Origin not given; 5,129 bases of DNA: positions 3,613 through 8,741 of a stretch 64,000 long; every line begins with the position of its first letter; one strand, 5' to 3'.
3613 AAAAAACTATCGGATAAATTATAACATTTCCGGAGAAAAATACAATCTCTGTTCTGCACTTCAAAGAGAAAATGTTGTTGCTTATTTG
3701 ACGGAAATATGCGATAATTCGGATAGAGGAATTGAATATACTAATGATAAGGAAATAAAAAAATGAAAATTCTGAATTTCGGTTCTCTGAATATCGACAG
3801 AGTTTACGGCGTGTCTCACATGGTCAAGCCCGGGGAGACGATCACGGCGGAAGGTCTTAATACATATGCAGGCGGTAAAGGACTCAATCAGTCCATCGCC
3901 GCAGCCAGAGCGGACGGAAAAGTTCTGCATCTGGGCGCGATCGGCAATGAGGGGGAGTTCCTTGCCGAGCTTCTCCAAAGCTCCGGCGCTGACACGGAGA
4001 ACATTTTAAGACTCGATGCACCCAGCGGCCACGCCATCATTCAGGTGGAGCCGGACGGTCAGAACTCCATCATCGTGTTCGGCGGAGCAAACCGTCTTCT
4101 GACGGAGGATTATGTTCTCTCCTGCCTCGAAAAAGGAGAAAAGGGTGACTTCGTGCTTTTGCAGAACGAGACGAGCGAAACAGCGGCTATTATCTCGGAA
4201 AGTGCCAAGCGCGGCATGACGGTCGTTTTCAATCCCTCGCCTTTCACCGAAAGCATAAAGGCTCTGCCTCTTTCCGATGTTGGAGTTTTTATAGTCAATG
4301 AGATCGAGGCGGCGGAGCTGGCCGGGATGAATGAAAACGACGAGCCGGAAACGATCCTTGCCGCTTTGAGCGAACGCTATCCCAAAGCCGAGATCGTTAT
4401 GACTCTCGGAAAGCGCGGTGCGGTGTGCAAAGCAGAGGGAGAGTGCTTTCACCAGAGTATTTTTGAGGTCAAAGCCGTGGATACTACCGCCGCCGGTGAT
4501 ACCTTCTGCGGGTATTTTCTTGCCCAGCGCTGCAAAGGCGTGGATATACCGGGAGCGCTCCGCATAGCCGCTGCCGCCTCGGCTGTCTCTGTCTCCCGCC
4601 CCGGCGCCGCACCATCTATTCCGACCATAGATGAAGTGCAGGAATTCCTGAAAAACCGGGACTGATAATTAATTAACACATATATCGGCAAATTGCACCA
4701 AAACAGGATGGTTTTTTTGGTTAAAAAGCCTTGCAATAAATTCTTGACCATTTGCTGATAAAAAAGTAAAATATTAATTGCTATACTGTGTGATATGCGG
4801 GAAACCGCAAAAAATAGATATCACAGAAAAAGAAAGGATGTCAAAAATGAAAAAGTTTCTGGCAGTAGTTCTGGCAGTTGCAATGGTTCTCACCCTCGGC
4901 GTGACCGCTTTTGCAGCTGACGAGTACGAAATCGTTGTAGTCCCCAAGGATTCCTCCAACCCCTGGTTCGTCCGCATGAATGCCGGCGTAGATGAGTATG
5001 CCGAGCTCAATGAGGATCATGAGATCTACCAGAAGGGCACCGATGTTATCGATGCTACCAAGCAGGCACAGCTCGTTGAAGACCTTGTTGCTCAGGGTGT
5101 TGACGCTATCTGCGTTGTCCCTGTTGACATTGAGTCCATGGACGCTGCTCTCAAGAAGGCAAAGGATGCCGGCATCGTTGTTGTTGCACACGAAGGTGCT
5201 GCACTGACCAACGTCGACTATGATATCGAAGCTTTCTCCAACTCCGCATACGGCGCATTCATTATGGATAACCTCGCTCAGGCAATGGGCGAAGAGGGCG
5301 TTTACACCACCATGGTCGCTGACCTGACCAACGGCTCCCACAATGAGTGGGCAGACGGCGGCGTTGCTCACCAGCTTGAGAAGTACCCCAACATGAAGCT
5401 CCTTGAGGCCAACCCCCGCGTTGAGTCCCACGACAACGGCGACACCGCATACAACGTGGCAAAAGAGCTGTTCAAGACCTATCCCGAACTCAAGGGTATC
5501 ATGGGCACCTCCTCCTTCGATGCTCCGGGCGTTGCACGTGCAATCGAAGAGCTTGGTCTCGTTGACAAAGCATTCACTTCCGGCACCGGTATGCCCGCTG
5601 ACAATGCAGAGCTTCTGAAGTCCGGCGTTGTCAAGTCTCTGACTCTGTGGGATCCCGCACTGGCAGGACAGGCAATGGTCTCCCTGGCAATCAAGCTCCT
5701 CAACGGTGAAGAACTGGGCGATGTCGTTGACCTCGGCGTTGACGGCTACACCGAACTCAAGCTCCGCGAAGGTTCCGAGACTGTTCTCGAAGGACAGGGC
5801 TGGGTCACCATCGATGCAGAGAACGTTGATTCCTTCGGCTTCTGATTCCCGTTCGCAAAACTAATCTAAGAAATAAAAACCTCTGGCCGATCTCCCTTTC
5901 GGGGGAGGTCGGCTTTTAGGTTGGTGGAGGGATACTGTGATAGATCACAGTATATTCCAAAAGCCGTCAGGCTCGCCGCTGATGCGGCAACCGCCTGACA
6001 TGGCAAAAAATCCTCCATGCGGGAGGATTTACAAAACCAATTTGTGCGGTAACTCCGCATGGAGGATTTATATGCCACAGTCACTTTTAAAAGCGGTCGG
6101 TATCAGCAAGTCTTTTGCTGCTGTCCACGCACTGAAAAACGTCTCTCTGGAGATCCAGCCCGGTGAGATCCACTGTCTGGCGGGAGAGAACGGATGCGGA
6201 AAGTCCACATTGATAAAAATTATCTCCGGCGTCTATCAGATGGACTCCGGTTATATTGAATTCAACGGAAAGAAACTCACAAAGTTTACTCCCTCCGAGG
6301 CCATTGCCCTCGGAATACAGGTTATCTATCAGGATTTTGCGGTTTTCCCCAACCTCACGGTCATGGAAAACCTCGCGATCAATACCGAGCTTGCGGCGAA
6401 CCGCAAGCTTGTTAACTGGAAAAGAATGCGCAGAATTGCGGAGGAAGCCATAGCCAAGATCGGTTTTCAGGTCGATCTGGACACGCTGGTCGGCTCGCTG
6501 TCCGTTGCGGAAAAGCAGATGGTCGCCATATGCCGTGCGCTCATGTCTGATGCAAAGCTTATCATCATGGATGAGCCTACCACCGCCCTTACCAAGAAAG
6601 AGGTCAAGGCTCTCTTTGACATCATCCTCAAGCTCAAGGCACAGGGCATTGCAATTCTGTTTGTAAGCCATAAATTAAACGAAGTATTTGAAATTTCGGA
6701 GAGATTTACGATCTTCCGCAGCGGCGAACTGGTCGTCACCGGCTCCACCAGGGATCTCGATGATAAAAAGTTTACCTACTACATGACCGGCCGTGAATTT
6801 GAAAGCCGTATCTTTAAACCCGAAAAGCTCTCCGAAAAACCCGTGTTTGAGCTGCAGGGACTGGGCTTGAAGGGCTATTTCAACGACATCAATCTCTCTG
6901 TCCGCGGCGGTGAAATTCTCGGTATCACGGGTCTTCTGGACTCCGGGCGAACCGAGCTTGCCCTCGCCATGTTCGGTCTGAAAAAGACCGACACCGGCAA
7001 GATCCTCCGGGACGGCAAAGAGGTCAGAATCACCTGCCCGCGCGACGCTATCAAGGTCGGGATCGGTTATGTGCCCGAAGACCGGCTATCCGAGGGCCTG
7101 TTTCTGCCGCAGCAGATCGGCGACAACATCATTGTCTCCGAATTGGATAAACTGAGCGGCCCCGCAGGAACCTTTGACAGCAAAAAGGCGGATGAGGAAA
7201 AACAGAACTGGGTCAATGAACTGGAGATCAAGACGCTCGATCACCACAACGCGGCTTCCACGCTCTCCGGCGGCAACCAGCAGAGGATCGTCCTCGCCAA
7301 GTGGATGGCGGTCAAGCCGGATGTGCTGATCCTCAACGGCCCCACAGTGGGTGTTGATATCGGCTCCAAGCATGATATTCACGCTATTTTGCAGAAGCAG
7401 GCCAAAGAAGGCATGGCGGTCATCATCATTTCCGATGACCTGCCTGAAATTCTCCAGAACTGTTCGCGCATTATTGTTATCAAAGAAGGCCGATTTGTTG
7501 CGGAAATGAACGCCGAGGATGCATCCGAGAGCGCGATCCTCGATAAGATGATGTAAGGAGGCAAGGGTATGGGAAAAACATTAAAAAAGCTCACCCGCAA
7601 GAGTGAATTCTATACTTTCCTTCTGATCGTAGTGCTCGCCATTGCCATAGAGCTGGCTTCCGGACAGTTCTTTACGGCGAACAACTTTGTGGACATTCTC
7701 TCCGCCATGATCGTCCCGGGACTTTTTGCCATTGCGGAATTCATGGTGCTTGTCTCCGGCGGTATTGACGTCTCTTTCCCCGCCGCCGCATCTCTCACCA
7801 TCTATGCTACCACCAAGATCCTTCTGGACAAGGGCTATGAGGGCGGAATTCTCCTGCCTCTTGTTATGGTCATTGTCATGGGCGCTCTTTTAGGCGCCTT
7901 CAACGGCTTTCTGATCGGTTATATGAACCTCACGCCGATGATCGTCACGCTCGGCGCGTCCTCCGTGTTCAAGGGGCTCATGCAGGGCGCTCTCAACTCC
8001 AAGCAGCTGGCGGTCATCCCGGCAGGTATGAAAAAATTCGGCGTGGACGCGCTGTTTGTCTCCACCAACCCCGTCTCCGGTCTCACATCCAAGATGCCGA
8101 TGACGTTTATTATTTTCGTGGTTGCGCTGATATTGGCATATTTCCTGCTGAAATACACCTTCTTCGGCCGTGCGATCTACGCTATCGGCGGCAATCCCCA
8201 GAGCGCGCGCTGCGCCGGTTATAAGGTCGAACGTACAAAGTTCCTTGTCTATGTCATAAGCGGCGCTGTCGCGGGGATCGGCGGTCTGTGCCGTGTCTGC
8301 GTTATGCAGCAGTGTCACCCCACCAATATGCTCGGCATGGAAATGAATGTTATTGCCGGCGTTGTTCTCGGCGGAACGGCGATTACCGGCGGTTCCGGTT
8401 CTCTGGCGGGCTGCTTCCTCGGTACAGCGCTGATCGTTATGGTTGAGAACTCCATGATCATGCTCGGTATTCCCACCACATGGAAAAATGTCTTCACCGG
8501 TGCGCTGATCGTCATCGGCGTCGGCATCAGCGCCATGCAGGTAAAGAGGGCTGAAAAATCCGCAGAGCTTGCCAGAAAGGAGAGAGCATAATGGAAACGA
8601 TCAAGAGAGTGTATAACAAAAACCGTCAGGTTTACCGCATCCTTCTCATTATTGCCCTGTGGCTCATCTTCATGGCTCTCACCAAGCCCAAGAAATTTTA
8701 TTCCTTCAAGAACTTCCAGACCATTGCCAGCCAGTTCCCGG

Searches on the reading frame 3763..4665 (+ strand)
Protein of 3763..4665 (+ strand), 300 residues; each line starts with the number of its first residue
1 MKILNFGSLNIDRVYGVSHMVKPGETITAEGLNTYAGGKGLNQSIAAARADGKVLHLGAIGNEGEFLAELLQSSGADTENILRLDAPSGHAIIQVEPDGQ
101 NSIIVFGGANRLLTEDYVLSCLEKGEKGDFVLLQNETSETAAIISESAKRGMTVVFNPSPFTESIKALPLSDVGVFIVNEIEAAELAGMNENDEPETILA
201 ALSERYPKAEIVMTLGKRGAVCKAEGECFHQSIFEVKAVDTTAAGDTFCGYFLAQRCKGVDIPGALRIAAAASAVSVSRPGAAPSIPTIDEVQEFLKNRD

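Call 44: search_protein_families(library=pfam, proteins=[window:3763-4665:+], max_evalue=0.00001)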
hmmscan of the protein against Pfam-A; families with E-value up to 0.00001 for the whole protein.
window:3763-4665:+ (300 aa): 1 family
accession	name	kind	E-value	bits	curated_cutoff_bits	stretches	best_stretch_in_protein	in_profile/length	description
PF00294.29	PfkB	-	4.9e-45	154.6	25.8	1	3-288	4-301/302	pfkB family carbohydrate kinase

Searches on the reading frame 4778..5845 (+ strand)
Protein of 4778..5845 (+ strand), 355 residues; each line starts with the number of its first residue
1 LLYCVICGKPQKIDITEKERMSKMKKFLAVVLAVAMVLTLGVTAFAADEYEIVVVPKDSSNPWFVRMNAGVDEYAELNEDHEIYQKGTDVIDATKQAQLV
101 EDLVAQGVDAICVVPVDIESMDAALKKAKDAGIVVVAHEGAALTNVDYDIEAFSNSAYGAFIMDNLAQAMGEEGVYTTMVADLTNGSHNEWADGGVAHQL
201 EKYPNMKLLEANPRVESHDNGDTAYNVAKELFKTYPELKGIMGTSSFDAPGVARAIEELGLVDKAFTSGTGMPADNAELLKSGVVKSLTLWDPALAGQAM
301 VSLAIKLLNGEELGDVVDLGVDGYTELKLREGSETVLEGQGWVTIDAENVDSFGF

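Call 44: search_protein_families(library=pfam, proteins=[window:4778-5845:+], max_evalue=0.00001)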
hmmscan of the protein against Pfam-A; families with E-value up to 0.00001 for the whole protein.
window:4778-5845:+ (355 aa): 2 families
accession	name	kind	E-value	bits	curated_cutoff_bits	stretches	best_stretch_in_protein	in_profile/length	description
PF13407.12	Peripla_BP_4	-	3.5e-56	191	35.1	1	52-312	1-258/258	Periplasmic binding protein domain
PF00532.27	Peripla_BP_1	-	6.9e-07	29.4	22.2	1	52-261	4-206/281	Periplasmic binding proteins and sugar binding domain of LacI family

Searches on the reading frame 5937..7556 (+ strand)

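Call 44: search_protein_families(library=pfam, proteins=[window:5937-7556:+], max_evalue=0.00001)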
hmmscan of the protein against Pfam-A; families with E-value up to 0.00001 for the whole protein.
window:5937-7556:+ (539 aa): 2 families
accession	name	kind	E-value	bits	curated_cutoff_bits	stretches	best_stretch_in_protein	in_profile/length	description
PF00005.33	ABC_tran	-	3.7e-55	186.7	25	2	66-216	1-137/137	ABC transporter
PF13304.12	AAA_21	-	9.8e-06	26.3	27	0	78-110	1-38/304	AAA domain, putative AbiEii toxin, Type IV TA system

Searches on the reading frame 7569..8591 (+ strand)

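Call 44: search_protein_families(library=pfam, proteins=[window:7569-8591:+], max_evalue=0.00001)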
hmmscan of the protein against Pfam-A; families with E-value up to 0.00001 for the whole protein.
window:7569-8591:+ (340 aa): 1 family
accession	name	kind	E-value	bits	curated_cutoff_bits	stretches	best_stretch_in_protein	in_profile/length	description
PF02653.21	BPD_transp_2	-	1.2e-33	116.8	26.8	1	40-316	2-267/269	Branched-chain amino acid transport system / permease component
